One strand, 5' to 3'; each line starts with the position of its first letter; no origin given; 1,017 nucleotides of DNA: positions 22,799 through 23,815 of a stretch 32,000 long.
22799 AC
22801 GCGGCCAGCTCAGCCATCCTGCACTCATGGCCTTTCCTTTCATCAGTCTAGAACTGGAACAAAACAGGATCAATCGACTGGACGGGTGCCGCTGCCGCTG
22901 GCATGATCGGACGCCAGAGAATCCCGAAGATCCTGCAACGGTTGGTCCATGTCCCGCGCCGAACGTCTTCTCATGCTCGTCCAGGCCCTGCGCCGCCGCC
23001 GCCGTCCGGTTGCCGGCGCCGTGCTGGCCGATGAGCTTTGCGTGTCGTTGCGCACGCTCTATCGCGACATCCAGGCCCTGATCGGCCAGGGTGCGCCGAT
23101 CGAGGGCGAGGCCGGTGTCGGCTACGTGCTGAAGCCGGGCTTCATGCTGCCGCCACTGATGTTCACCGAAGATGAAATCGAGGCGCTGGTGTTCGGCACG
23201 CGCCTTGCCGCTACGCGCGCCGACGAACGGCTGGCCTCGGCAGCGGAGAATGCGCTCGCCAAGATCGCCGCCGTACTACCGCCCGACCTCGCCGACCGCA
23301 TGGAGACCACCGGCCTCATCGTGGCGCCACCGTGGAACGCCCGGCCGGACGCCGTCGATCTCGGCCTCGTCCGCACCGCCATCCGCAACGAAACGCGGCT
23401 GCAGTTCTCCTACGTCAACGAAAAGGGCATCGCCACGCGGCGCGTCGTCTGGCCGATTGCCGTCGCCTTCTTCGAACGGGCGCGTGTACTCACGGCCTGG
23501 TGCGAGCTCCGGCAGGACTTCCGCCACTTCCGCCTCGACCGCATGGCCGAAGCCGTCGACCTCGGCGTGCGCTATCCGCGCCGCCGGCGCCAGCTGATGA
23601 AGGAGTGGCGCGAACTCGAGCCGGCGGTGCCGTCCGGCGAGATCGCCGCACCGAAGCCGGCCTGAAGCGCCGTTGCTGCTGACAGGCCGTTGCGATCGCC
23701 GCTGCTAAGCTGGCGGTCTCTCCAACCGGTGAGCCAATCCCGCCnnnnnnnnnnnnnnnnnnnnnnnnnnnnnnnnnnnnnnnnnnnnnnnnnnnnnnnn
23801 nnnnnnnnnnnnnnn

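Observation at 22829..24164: WYL-domain regulator plus NTF2-like gene inserted on the opposite strand between GTA terminase and portal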

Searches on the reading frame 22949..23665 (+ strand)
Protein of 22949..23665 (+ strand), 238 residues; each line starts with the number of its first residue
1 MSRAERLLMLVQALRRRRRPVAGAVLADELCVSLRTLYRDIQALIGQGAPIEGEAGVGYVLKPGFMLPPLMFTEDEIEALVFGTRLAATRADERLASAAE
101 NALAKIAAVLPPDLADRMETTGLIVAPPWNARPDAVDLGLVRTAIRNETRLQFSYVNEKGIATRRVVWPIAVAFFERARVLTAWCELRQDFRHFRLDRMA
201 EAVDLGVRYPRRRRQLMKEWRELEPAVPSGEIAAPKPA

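Call 4: search_protein_families(library=pfam, proteins=[window:22949-23665:+], max_evalue=0.01)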
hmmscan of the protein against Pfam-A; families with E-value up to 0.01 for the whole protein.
window:22949-23665:+ (238 aa): 3 families
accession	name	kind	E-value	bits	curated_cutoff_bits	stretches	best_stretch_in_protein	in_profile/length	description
PF13280.12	WYL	-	4.3e-14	52.7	21.8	1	139-202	4-68/70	WYL domain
PF08279.18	HTH_11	-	7.9e-14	51.7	25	1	6-59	1-54/55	HTH domain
PF19187.6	HTH_PafC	-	0.0015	18.8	32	0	5-107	4-114/115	PafC helix-turn-helix domain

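Call 11: find_homologous_proteins(query=window:22949-23665:+)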
Query window:22949-23665:+ (238 aa): 7941 proteins with E <= 0.001 among 8000 candidates; the best 120 are listed.
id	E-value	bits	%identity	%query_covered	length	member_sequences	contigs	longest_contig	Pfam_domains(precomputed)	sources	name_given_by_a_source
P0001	1.7e-148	511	100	100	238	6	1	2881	PF08279.19,PF13280.13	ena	-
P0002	1.6e-130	452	93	95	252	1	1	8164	PF08279.19,PF19187.7,PF13280.13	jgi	jgi:predicted DNA-binding transcriptional regulator YafY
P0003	3.2e-129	448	92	95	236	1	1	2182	PF08279.19,PF13280.13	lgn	-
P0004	8.0e-126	437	86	99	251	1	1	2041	PF08279.19,PF13280.13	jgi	-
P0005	1.2e-125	436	89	96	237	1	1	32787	PF08279.19,PF19187.7,PF13280.13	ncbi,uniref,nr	ncbi:helix-turn-helix transcriptional regulator [Oryzibacter oryziterrae]|uniref:helix-turn-helix tr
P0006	7.3e-123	427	87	96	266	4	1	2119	PF08279.19,PF19187.7,PF13280.13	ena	-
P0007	9.3e-123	427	84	99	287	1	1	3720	PF08279.19,PF19187.7,PF13280.13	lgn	-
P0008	3.7e-122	425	86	96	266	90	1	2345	PF08279.19,PF19187.7,PF13280.13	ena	-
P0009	6.8e-122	424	84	100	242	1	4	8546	PF08279.19,PF19187.7,PF13280.13,PF09339.17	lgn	-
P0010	8.4e-122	423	84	99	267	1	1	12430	PF08279.19,PF19187.7,PF13280.13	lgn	-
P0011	5.2e-120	418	85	96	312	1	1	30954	PF08279.19,PF19187.7,PF13280.13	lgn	-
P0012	1.3e-105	370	77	94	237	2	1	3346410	PF08279.19,PF19187.7,PF13280.13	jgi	jgi:predicted DNA-binding transcriptional regulator YafY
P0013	1.9e-105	370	77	96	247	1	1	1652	PF08279.19,PF13280.13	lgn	-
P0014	3.1e-104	366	76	95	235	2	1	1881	PF08279.19,PF19187.7,PF13280.13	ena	-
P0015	1.1e-103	364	75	94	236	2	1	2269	PF12840.14,PF08279.19,PF19187.7,PF13280.13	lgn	-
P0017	1.5e-102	360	75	94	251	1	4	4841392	PF08279.19,PF19187.7,PF13280.13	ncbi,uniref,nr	ncbi:helix-turn-helix transcriptional regulator [Oharaeibacter diazotrophicus]|uniref:Putative DNA-b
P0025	2.2e-99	350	72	97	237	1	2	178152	PF08279.19,PF13280.13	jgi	jgi:predicted DNA-binding transcriptional regulator YafY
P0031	7.9e-98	345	71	96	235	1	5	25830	PF08279.19,PF19187.7,PF13280.13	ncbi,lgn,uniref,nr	ncbi:helix-turn-helix transcriptional regulator [Mongoliimonas terrestris]|uniref:helix-turn-helix t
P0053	4.4e-86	307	63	99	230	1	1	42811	PF08279.19,PF19187.7,PF13280.13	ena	-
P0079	2.0e-84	301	64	93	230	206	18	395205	PF08279.19,PF19187.7,PF13280.13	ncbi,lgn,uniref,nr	ncbi:YafY family transcriptional regulator [Mesorhizobium sp. M7A.F.Ca.CA.001.07.2.1]|uniref:helix-t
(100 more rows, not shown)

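Call 21: find_encoding_contigs(protein=P0005, flank=6000, max_places=2)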
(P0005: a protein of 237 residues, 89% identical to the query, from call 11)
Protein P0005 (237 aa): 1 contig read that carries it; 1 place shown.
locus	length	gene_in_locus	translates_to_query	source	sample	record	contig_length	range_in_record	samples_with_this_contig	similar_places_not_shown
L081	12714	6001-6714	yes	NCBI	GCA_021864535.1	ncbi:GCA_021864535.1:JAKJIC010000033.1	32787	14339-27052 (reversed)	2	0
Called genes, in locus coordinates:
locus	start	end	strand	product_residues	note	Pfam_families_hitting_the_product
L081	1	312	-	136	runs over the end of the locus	PF11367:Tail_completion_gp17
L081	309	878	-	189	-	PF05135:Phage_connect_1 (faint)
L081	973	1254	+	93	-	-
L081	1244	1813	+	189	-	-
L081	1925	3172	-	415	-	PF05065:Phage_capsid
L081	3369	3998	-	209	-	PF04586:Peptidase_S78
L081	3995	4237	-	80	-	-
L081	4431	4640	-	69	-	-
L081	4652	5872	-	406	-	PF04860:Phage_portal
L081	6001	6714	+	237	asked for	PF08279:HTH_11, PF19187:HTH_PafC (faint), PF13280:WYL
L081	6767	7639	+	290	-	PF13302:Acetyltransf_3, PF00583:Acetyltransf_1, PF13673:Acetyltransf_10, PF13508:Acetyltransf_7, PF08332:CaMKII_AD, PF13474:SnoaL_3, PF14534:DUF4440, PF12680:SnoaL_2, +1 more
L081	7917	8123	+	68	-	PF03459:TOBE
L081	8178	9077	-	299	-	PF12728:HTH_17, PF12727:PBP_like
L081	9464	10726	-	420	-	PF03237:Terminase_6N, PF17289:Terminase_6C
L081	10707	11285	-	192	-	-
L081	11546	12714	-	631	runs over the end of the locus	-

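Call 22: find_encoding_contigs(protein=P0017, flank=6000, max_places=2)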
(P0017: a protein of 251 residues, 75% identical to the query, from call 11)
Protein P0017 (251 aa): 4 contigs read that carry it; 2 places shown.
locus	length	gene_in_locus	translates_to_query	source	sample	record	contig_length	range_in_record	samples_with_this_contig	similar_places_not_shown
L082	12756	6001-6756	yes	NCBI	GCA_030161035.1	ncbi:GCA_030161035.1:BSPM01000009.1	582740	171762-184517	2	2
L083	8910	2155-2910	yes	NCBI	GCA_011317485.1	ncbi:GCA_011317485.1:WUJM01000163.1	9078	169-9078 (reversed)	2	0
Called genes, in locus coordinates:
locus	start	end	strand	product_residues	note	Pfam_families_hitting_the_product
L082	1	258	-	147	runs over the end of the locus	PF11836:Phage_TAC_11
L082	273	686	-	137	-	PF06199:Phage_tail_2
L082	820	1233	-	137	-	PF11367:Tail_completion_gp17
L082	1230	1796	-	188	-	PF05135:Phage_connect_1 (faint)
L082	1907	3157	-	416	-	PF05065:Phage_capsid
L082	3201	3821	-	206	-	PF04586:Peptidase_S78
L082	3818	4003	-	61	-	-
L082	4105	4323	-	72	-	-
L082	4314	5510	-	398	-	PF04860:Phage_portal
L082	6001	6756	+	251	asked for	PF08279:HTH_11, PF19187:HTH_PafC (faint), PF13280:WYL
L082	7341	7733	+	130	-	PF00903:Glyoxalase (faint), PF22677:Ble-like_N (weak)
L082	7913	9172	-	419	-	PF03237:Terminase_6N, PF17289:Terminase_6C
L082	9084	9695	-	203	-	-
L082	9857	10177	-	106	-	-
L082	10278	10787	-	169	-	PF03692:CxxCxxCC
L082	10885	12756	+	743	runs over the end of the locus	PF00912:Transgly, PF00905:Transpeptidase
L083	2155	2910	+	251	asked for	PF08279:HTH_11, PF19187:HTH_PafC (faint), PF13280:WYL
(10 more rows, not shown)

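Call 23: find_encoding_contigs(protein=P0031, flank=6000, max_places=2)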
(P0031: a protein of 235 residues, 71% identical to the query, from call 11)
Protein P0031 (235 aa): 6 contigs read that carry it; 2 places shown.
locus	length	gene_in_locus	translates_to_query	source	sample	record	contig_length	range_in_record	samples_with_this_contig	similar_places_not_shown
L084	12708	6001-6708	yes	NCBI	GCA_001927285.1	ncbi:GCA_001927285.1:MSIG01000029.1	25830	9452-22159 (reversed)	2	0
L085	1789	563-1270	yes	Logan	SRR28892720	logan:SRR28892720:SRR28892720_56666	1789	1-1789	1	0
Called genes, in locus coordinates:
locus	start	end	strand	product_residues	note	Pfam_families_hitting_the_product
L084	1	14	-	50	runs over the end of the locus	PF09550:Phage_TAC_6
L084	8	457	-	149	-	PF11836:Phage_TAC_11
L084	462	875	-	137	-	PF06199:Phage_tail_2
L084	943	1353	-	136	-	PF11367:Tail_completion_gp17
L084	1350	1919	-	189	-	PF05135:Phage_connect_1 (faint)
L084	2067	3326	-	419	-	PF05065:Phage_capsid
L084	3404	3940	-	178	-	PF04586:Peptidase_S78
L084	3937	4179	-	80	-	-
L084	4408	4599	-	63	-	-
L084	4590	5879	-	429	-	PF04860:Phage_portal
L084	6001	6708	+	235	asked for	PF08279:HTH_11, PF19187:HTH_PafC (faint), PF13280:WYL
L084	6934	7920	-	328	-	PF00248:Aldo_ket_red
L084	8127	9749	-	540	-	PF03237:Terminase_6N, PF17289:Terminase_6C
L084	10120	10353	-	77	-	-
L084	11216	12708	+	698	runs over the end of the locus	-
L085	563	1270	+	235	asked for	PF08279:HTH_11, PF19187:HTH_PafC (faint), PF13280:WYL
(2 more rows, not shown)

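Call 24: find_encoding_contigs(protein=P0079, flank=6000, max_places=2)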
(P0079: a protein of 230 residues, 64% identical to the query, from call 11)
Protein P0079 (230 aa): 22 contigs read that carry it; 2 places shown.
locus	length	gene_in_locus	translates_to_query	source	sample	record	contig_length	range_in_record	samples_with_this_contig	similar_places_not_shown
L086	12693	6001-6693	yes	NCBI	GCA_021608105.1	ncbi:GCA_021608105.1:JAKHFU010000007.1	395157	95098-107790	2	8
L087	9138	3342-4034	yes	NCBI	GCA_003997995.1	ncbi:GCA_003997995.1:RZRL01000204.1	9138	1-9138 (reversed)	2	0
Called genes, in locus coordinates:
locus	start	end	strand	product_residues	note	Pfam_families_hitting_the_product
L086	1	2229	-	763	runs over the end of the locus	PF00989:PAS (weak), PF08448:PAS_4 (weak), PF00512:HisKA, PF02518:HATPase_c, PF00072:Response_reg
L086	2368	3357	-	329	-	PF08240:ADH_N, PF00107:ADH_zinc_N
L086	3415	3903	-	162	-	PF01252:Peptidase_A8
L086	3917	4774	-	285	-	PF22435:MRM3-like_sub_bind, PF08032:SpoU_sub_bind, PF00588:SpoU_methylase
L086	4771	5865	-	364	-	PF03602:Cons_hypoth95 (weak)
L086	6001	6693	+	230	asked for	PF08279:HTH_11, PF19187:HTH_PafC (faint), PF13280:WYL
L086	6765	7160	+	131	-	PF00903:Glyoxalase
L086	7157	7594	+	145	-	PF01878:EVE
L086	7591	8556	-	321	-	PF02423:OCD_Mu_crystall, PF01488:Shikimate_DH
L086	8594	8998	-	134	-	-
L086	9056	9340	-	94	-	PF00216:Bac_DNA_binding, PF18291:HU-HIG (weak)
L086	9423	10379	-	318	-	PF00574:CLP_protease (weak), PF01972:SDH_protease (weak), PF25145:NfeD1b_N (weak), PF01343:Peptidase_S49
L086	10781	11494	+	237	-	PF06835:LptC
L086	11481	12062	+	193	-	PF03968:LptD_N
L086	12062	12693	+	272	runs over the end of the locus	PF00005:ABC_tran, PF13304:AAA_21 (faint), PF12399:BCA_ABC_TP_C (weak)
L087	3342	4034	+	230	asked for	PF08279:HTH_11, PF19187:HTH_PafC (faint), PF13280:WYL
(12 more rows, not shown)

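Call 25: find_encoding_contigs(protein=P0012, flank=6000, max_places=2)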
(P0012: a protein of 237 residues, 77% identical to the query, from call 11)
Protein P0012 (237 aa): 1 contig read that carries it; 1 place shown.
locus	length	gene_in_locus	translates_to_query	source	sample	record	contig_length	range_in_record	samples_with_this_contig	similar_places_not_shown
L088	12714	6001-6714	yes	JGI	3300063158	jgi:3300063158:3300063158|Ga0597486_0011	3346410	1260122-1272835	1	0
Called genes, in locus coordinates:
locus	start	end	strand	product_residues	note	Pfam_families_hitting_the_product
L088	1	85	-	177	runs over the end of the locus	-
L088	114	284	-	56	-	PF09550:Phage_TAC_6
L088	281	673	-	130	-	PF11836:Phage_TAC_11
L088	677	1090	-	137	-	PF06199:Phage_tail_2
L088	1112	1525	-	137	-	PF11367:Tail_completion_gp17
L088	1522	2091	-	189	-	PF05135:Phage_connect_1 (weak)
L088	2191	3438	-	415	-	PF05065:Phage_capsid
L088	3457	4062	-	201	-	PF04586:Peptidase_S78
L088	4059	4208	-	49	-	-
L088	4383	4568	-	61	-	-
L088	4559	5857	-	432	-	PF04860:Phage_portal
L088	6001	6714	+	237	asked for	PF08279:HTH_11, PF19187:HTH_PafC (faint), PF13280:WYL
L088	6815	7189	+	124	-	PF00903:Glyoxalase (weak)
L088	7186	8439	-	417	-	PF03237:Terminase_6N, PF17289:Terminase_6C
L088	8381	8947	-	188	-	-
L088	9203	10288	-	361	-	-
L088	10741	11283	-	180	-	PF03692:CxxCxxCC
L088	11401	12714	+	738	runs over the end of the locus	PF00912:Transgly, PF00905:Transpeptidase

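Call 26: find_encoding_contigs(protein=P0025, flank=6000, max_places=2)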
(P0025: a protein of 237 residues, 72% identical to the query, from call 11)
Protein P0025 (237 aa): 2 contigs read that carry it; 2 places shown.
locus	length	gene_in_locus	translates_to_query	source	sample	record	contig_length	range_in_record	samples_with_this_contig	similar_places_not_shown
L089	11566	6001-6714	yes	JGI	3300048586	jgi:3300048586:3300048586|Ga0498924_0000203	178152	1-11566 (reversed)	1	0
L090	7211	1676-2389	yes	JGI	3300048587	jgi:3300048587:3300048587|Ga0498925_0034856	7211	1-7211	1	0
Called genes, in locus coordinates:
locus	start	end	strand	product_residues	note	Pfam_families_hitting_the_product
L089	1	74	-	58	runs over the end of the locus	PF09550:Phage_TAC_6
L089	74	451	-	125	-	PF11836:Phage_TAC_11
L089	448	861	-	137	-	PF06199:Phage_tail_2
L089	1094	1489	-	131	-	PF11367:Tail_completion_gp17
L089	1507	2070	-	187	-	PF05135:Phage_connect_1 (faint)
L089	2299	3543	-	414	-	PF05065:Phage_capsid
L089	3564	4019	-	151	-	PF04586:Peptidase_S78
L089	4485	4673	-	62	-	-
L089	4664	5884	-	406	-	PF04860:Phage_portal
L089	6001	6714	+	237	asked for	PF08279:HTH_11, PF13280:WYL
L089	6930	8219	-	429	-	PF03237:Terminase_6N, PF17289:Terminase_6C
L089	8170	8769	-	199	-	-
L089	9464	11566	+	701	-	?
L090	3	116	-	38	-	?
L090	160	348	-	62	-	-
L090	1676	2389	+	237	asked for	PF08279:HTH_11, PF13280:WYL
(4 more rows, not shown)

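Call 27: find_encoding_contigs(protein=P0053, flank=6000, max_places=2)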
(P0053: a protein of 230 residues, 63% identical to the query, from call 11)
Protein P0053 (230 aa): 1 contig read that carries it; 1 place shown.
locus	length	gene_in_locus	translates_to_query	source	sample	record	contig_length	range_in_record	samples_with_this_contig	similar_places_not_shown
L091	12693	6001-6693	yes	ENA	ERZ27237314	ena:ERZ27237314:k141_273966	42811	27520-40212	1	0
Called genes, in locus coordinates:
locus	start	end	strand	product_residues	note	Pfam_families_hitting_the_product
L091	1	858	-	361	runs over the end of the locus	PF03601:Cons_hypoth698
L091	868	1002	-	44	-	-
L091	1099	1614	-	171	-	PF02082:Rrf2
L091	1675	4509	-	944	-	PF05227:CHASE3, PF08448:PAS_4 (faint), PF13188:PAS_8 (faint), PF00989:PAS, PF13426:PAS_9, PF00512:HisKA, PF02518:HATPase_c, PF00072:Response_reg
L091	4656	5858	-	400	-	PF00108:Thiolase_N, PF02803:Thiolase_C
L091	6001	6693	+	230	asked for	PF08279:HTH_11, PF19187:HTH_PafC (faint), PF13280:WYL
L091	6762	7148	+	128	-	PF00903:Glyoxalase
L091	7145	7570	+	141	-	PF01878:EVE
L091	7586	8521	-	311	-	PF00126:HTH_1, PF03466:LysR_substrate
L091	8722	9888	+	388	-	PF25917:BSH_RND, PF25876:HH_MFP_RND, PF25878:HH_AAEA_pHBA (weak), PF25944:Beta-barrel_RND, PF25967:RND-MFP_C, PF25975:CzcB_C (faint), PF25989:YknX_C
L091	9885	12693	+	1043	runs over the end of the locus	PF00873:ACR_tran, PF03176:MMPL (weak)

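Call 34: search_protein_families(library=ncbifam, proteins=[window:22949-23665:+], max_evalue=0.01)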
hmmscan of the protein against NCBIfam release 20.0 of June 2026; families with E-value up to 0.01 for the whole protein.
window:22949-23665:+ (238 aa): 3 families
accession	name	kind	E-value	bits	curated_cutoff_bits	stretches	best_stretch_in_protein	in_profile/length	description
TIGR00122.1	birA_repr_reg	equivalog_domain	0.0032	17.3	70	1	19-69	12-61/69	biotin operon repressor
NF008848.0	PRK11886.1-3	equivalog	0.0045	16.1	362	1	20-107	15-98/319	bifunctional biotin--[acetyl-CoA-carboxylase] ligase/biotin operon repressor BirA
NF008846.0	PRK11886.1-1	equivalog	0.0099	15.2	353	0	12-93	9-90/312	bifunctional biotin--[acetyl-CoA-carboxylase] ligase/biotin operon repressor BirA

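Call 35: search_protein_families(library=padloc, proteins=[window:22949-23665:+], max_evalue=0.01)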
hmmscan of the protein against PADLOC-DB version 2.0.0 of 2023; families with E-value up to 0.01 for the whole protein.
window:22949-23665:+ (238 aa): 6 families
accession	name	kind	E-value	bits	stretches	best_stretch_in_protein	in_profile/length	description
PDLC01457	WYL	-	5.6e-66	220.4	1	3-220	2-209/229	"CAS-I,CAS-II,CAS-III,CAS-IV,CAS-V,CAS-VI; associated_signaling"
PDLC01652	WYL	-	1.8e-12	45.9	1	138-221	20-91/162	"CAS-I,CAS-II,CAS-III,CAS-IV,CAS-V,CAS-VI; associated_signaling"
PDLC03787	RTasWYL-YodC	-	2.8e-06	24.7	1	145-203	286-348/354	DRT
PDLC01484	WYL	-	0.00092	16.5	1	151-205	227-285/437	"CAS-I,CAS-II,CAS-III,CAS-IV,CAS-V,CAS-VI; associated_signaling"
PDLC01510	WYL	-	0.00092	16.5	1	151-205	227-285/437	"CAS-I,CAS-II,CAS-III,CAS-IV,CAS-V,CAS-VI; associated_signaling"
PDLC01046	WYL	-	0.0025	15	1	150-204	224-281/435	HTH-WYL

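Call 36: search_solved_structures(query=window:22949-23665:+, max_evalue=0.01, show_alignments=2)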
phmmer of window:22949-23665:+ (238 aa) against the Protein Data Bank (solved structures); distinct sequences matched with E-value up to 0.01: 5.
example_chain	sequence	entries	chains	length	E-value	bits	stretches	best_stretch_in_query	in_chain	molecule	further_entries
7p5x_AX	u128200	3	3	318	0.00011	25.6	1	70-203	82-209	PafC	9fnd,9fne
9ebr_A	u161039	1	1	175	0.00018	24.9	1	3-64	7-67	Probable transcription repressor NiaR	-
1j5y_A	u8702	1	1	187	0.0002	24.7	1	3-64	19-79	TRANSCRIPTIONAL REGULATOR, BIOTIN REPRESSOR FAMILY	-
7p5x_AY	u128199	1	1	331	0.0013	22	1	40-203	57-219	Transcriptional regulator-like protein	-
9fnd_X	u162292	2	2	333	0.0013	22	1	40-203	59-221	Transcriptional regulator-like protein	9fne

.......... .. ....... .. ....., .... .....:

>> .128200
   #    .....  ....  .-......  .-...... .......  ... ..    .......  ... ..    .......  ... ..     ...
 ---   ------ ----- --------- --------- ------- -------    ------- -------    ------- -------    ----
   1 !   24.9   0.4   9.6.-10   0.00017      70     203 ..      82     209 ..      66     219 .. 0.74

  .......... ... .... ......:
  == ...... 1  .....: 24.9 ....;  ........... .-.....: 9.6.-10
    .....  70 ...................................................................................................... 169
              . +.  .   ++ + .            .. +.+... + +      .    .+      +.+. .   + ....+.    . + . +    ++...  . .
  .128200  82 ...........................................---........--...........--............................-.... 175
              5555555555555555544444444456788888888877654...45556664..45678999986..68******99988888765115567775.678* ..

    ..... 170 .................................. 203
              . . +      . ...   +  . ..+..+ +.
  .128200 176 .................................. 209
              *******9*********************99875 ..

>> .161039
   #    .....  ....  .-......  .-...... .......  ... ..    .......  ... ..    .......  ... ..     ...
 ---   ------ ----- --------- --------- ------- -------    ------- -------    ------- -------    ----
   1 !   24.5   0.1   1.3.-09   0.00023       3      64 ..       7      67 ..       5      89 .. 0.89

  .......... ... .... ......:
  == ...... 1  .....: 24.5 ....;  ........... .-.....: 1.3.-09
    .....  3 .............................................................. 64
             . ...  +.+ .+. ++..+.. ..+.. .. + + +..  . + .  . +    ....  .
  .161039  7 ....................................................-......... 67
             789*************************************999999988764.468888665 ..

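Call 56: find_related_loci(query=window:22949-23665:+, collection=metagenome_contigs, flank=4000)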
Query window:22949-23665:+ (238 aa) in metagenome_contigs; peptide patterns used: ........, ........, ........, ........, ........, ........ (x = any residue, [..] = any of these).
600 stretches matched a pattern (row limit reached: there are more); 441 encode a relative of the query (tblastn E <= 1e-3); the best 80 are kept; 80 distinct loci.
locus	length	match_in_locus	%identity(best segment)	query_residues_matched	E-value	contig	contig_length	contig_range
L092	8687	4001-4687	86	1-229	2e-128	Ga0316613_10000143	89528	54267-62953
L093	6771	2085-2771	86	1-229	1e-128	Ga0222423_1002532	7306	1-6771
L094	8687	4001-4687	86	1-229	1e-128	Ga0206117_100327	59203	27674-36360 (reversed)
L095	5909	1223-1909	87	1-229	3e-128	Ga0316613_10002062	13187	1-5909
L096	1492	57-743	86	1-229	4e-137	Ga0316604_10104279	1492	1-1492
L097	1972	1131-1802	64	1-224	1e-95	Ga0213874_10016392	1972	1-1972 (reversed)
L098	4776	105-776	64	1-224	2e-89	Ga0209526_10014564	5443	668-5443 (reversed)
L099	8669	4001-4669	62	1-224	9e-87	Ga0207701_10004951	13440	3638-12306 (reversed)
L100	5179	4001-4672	61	1-224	3e-86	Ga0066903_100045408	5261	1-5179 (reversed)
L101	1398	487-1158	60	1-224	6e-92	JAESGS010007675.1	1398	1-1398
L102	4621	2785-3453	62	1-224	9e-86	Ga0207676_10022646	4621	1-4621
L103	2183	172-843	60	1-224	9e-89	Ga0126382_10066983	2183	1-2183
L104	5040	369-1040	61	1-224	2e-85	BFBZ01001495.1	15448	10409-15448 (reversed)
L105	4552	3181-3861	62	1-228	9e-85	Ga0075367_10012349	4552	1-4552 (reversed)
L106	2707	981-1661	61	1-228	2e-85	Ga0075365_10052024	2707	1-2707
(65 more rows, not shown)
